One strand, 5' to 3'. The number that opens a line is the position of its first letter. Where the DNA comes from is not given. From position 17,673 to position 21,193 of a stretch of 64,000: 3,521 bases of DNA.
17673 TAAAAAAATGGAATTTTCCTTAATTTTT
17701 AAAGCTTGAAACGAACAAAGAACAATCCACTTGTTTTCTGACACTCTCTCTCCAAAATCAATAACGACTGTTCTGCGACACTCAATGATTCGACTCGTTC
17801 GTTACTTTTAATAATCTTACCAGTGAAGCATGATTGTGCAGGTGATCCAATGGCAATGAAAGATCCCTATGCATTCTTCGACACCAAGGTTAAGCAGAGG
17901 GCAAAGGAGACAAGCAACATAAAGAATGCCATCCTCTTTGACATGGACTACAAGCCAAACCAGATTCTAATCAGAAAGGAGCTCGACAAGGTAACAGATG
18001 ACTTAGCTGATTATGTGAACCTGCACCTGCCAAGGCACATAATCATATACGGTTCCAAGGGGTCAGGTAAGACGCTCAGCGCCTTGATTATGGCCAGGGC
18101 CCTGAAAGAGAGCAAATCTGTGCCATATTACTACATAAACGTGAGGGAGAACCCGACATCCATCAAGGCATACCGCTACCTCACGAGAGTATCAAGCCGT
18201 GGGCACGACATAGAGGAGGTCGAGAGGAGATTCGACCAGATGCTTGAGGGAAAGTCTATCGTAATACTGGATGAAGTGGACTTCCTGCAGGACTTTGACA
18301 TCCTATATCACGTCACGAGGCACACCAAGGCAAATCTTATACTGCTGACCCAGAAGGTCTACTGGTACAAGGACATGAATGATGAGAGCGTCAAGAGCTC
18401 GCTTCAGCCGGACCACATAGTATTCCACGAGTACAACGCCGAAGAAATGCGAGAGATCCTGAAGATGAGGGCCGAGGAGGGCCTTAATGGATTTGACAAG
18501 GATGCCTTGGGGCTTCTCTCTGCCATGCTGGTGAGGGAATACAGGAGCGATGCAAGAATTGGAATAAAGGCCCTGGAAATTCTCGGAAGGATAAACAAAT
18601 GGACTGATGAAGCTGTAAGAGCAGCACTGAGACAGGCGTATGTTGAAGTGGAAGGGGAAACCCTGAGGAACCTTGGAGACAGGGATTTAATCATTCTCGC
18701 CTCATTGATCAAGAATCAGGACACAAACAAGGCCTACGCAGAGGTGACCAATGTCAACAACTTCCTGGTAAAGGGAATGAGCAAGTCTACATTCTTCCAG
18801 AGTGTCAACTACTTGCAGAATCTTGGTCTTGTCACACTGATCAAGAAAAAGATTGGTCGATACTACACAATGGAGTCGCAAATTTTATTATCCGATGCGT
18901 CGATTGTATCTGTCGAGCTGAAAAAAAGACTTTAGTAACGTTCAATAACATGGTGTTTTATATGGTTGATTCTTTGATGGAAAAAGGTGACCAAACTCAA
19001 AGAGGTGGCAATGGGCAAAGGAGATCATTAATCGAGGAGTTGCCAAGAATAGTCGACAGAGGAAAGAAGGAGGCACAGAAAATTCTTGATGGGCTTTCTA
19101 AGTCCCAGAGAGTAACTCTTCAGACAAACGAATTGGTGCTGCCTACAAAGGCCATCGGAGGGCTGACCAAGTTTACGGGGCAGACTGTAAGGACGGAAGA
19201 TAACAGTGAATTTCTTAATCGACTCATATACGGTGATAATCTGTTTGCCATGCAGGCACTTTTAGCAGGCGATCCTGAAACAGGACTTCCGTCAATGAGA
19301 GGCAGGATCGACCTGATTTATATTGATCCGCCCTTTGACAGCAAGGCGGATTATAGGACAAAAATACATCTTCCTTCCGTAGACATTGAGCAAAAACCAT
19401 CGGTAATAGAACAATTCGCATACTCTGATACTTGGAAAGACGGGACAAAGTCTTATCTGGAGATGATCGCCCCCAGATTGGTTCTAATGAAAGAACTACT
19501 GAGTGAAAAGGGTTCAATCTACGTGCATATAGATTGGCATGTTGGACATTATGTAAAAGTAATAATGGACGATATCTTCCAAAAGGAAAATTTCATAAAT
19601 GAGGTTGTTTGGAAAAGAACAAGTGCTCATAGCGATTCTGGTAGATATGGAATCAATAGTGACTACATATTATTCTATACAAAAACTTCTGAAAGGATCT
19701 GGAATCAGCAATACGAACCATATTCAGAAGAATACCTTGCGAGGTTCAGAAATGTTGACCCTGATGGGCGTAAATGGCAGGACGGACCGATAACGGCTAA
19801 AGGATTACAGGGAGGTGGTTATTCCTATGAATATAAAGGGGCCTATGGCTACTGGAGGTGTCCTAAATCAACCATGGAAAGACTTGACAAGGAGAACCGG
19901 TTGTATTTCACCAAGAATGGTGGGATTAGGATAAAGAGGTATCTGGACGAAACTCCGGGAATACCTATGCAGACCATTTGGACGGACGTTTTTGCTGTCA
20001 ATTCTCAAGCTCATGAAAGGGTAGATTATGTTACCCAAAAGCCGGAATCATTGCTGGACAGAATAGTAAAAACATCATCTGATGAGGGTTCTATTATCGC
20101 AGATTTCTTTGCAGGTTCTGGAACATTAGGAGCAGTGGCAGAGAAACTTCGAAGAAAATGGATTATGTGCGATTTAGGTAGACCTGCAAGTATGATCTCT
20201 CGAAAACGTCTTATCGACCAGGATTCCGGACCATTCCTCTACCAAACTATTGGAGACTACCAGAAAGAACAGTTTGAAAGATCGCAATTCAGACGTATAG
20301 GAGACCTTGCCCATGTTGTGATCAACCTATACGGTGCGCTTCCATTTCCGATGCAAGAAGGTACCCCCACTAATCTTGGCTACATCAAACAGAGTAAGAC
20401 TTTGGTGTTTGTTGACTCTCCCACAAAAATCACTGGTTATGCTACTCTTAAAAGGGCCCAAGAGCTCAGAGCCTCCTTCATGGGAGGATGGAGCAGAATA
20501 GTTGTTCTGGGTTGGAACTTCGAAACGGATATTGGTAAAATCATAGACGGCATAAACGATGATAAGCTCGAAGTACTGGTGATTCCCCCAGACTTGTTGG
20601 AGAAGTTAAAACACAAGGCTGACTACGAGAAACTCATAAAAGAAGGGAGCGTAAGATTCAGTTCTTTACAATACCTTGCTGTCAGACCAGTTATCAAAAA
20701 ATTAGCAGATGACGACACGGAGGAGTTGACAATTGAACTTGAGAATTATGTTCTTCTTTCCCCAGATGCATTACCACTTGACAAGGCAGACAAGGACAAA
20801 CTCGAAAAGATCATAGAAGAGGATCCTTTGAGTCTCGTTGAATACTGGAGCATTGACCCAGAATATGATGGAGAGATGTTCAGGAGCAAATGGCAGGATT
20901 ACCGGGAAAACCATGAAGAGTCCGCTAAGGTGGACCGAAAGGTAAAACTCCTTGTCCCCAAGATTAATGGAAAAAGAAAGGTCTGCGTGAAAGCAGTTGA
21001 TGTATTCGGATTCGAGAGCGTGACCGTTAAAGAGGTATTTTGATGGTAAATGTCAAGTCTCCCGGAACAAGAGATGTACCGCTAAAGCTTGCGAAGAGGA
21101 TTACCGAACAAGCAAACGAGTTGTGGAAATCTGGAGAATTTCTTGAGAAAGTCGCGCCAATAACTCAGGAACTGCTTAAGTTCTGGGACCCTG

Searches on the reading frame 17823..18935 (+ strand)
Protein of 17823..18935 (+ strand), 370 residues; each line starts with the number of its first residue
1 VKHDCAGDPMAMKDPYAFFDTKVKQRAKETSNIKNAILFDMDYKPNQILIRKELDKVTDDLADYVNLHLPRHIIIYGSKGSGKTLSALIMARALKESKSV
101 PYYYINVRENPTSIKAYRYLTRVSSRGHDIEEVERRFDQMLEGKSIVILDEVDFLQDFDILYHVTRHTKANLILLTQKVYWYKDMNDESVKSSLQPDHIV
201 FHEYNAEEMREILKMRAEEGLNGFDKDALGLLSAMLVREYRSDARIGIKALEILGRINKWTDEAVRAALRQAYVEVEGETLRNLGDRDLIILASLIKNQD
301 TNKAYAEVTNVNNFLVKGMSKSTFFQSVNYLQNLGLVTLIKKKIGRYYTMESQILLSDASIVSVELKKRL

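Call 78: search_protein_families(library=pfam, proteins=[window:17823-18935:+], max_evalue=0.00001)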
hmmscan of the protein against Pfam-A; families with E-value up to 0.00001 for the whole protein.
window:17823-18935:+ (370 aa): 1 family
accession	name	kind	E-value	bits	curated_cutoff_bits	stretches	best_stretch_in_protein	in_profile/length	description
PF13401.12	AAA_22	-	3.1e-06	28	27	1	71-164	6-104/130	AAA domain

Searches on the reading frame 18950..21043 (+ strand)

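Call 78: search_protein_families(library=pfam, proteins=[window:18950-21043:+], max_evalue=0.00001)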
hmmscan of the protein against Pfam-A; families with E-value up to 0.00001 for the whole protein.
window:18950-21043:+ (697 aa): 1 family
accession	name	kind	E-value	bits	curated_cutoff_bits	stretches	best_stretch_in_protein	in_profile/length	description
PF01555.25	N6_N4_Mtase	-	2e-37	129.7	26.7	1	120-410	1-212/221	DNA methylase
